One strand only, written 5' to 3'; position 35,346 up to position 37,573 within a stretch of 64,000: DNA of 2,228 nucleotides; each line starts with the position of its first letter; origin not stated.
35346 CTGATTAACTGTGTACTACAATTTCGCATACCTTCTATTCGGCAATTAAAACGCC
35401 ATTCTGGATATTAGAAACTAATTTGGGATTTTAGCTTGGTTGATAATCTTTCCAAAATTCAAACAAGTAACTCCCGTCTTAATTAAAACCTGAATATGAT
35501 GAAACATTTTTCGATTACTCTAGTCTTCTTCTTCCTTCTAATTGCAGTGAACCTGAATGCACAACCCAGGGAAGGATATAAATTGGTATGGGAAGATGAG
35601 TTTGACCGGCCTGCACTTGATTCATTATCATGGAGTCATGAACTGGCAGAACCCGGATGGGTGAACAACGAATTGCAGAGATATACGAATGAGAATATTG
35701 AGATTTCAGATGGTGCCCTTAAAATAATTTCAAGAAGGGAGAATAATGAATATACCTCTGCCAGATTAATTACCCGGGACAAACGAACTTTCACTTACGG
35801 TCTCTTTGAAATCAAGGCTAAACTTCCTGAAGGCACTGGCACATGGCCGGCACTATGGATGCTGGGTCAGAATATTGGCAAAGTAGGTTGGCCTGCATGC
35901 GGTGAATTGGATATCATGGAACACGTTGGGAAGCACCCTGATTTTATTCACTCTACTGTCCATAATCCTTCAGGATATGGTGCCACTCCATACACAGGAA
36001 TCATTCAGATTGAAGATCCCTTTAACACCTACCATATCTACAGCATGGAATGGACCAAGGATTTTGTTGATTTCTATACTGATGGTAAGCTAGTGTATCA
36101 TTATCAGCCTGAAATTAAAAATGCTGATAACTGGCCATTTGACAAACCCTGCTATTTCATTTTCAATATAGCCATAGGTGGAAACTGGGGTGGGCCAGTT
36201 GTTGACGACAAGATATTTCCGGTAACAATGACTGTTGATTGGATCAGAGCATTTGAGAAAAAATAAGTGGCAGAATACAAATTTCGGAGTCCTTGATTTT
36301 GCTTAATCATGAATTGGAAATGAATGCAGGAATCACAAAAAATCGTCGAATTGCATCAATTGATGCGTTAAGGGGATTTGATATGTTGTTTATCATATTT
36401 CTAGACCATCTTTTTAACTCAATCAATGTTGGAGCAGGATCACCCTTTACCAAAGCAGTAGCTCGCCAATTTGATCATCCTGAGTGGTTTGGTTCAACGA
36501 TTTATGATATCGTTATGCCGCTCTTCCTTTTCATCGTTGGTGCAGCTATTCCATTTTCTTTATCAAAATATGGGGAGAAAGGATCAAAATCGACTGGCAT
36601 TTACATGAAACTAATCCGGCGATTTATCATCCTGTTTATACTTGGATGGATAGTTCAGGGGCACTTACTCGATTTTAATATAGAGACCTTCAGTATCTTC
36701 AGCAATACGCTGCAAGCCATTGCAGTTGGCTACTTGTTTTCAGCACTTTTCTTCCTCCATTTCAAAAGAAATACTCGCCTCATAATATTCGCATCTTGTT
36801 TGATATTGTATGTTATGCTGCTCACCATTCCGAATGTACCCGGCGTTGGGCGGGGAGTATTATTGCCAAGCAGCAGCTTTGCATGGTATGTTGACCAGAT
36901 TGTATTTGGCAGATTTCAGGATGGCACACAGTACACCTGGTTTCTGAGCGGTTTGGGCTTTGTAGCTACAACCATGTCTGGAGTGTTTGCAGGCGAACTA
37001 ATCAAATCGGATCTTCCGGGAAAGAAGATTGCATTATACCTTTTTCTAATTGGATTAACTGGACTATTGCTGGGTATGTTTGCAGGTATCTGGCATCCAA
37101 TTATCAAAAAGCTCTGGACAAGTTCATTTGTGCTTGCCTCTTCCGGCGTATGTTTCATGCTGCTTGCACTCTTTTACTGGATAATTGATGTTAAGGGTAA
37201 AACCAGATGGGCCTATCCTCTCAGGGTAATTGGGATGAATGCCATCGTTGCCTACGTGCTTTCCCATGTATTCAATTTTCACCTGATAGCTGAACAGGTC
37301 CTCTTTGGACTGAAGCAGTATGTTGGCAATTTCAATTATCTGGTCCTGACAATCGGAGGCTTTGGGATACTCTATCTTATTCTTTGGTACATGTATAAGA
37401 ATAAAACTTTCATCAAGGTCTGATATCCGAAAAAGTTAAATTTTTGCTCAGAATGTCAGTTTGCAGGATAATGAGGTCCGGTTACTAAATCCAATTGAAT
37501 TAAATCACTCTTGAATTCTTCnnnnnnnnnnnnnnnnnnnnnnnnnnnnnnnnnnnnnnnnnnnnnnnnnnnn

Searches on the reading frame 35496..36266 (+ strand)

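Call 59: search_protein_families(library=pfam, proteins=[window:35496-36266:+], max_evalue=0.00001)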
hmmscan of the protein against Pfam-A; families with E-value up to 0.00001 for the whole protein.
window:35496-36266:+ (256 aa): 2 families
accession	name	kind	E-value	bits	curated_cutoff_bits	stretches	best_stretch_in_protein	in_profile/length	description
PF00722.28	Glyco_hydro_16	-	5.7e-24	85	22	1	63-250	9-174/175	Glycosyl hydrolases family 16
PF03935.22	SKN1_KRE6_Sbg1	-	1e-12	47.7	30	1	23-135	112-233/501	Beta-glucan synthesis-associated protein SKN1/KRE6/Sbg1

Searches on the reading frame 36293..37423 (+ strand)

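Call 59: search_protein_families(library=pfam, proteins=[window:36293-37423:+], max_evalue=0.00001)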
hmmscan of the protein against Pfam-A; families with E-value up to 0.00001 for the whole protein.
window:36293-37423:+ (376 aa): 1 family
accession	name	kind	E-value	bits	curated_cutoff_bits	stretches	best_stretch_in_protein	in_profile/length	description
PF16401.11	DUF5009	-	1.9e-08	34.4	25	1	20-178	2-162/260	Domain of unknown function (DUF5009)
